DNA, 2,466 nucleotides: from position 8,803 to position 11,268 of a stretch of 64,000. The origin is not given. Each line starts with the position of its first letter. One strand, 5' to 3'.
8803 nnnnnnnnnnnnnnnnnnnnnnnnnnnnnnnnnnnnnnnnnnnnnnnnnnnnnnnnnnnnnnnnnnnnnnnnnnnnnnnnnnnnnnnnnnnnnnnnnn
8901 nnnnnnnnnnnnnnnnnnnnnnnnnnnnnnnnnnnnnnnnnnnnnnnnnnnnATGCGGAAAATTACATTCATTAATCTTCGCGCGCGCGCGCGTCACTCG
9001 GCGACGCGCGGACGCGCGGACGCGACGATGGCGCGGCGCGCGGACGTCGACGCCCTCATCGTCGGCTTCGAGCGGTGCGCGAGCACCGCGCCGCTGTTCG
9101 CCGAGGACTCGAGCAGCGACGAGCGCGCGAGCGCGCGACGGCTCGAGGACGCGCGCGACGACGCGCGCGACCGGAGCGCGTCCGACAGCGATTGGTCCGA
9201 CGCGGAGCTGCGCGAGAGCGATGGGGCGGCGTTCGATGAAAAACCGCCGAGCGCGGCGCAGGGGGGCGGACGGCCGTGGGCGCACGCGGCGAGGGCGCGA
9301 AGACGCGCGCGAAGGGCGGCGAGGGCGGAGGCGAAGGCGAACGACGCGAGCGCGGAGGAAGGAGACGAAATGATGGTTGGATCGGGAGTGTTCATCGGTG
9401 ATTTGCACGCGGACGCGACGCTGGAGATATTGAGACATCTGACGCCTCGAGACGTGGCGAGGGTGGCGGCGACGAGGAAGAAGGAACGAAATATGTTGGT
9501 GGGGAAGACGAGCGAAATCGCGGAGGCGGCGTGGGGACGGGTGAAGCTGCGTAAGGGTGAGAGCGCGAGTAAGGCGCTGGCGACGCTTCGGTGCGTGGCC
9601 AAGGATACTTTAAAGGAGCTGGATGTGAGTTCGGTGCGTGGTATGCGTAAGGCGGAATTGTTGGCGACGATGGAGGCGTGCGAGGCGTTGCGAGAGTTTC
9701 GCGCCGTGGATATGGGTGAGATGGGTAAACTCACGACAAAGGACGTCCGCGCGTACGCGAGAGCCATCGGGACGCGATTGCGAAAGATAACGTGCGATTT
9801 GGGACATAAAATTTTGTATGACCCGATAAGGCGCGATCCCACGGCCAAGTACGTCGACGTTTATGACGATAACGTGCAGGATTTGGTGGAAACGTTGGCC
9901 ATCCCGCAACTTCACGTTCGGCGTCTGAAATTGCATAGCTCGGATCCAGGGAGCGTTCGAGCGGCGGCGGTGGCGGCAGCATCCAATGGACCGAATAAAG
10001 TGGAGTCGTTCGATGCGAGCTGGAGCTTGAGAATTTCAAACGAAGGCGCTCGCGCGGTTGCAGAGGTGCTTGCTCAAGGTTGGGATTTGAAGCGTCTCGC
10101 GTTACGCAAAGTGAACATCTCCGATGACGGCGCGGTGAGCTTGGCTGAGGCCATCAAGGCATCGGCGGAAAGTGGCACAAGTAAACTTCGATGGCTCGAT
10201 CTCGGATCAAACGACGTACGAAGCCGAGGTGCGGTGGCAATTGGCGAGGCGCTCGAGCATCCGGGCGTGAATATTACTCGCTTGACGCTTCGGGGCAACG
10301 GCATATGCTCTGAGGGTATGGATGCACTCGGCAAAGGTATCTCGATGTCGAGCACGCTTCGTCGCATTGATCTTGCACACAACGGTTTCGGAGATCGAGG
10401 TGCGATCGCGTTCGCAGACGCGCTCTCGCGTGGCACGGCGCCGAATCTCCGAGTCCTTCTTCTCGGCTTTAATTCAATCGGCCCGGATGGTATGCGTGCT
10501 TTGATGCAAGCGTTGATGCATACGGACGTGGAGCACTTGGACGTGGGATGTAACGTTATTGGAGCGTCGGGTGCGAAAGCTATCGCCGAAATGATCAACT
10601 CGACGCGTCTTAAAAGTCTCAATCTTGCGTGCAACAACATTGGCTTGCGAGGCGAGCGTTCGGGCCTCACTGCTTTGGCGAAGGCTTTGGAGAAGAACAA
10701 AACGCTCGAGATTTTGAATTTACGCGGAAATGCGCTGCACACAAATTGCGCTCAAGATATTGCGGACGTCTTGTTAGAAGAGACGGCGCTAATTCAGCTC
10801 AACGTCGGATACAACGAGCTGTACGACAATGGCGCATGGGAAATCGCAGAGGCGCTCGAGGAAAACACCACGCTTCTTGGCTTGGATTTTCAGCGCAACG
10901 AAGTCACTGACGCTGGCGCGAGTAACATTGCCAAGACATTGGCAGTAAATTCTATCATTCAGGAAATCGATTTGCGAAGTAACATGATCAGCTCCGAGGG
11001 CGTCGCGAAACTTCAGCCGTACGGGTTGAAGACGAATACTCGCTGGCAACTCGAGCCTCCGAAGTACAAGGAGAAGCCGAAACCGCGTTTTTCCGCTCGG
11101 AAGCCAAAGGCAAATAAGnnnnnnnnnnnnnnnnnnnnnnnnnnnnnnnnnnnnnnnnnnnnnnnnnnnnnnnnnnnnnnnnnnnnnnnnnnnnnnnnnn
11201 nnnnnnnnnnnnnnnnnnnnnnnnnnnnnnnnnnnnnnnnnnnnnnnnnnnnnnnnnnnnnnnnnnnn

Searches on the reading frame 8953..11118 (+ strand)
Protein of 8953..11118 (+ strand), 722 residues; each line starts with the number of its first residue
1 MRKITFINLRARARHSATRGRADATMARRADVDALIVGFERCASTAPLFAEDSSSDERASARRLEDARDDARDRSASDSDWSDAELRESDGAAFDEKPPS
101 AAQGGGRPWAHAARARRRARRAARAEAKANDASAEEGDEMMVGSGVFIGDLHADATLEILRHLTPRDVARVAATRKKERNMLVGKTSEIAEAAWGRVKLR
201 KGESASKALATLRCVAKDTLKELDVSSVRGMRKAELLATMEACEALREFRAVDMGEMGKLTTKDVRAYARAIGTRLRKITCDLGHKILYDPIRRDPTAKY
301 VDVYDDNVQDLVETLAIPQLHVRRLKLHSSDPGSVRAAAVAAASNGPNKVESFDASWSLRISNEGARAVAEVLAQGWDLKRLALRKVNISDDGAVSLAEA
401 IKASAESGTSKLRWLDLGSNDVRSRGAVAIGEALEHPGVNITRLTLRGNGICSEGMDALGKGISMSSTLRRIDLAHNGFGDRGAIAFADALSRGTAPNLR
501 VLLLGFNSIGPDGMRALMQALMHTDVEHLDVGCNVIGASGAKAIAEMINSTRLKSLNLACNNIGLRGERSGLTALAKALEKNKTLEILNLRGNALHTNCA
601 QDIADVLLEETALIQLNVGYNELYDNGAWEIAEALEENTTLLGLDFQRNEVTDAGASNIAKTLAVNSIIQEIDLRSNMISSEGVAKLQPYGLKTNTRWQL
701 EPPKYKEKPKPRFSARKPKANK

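Call 21: list_cluster_members(proteins=[window:8953-11118:+, window:22311-23798:+, window:23860-25497:-, window:41913-43562:-, window:53970-56030:-])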
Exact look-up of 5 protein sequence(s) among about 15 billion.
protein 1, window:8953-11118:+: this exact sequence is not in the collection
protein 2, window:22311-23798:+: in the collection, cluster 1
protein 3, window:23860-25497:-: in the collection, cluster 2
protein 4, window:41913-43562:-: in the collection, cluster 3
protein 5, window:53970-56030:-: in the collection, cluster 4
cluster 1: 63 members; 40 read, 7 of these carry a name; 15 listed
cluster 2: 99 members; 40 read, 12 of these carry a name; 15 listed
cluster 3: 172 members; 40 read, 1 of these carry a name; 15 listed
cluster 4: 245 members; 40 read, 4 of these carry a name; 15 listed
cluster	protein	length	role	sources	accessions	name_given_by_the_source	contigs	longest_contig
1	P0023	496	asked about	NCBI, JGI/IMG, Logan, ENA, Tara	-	iron only hydrogenase large subunit-like protein | strand:+ start:9656 stop:11146 length:1491 start_codon:yes stop_codon:yes ...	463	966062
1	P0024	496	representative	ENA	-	-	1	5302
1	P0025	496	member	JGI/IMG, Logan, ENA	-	iron only hydrogenase large subunit-like protein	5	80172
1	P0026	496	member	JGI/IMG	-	iron only hydrogenase large subunit-like protein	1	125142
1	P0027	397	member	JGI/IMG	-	iron only hydrogenase large subunit-like protein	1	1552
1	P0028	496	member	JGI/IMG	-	iron only hydrogenase large subunit-like protein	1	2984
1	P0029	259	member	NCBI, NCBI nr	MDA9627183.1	hypothetical protein N9S68_00260, partial [bacterium] | hypothetical protein [bacterium]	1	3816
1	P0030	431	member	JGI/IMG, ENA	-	iron only hydrogenase large subunit-like protein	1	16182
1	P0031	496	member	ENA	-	-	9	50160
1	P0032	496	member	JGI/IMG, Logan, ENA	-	-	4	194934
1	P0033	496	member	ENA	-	-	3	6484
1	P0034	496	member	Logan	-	-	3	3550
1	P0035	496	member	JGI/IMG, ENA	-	-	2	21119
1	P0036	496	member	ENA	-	-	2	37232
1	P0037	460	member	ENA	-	-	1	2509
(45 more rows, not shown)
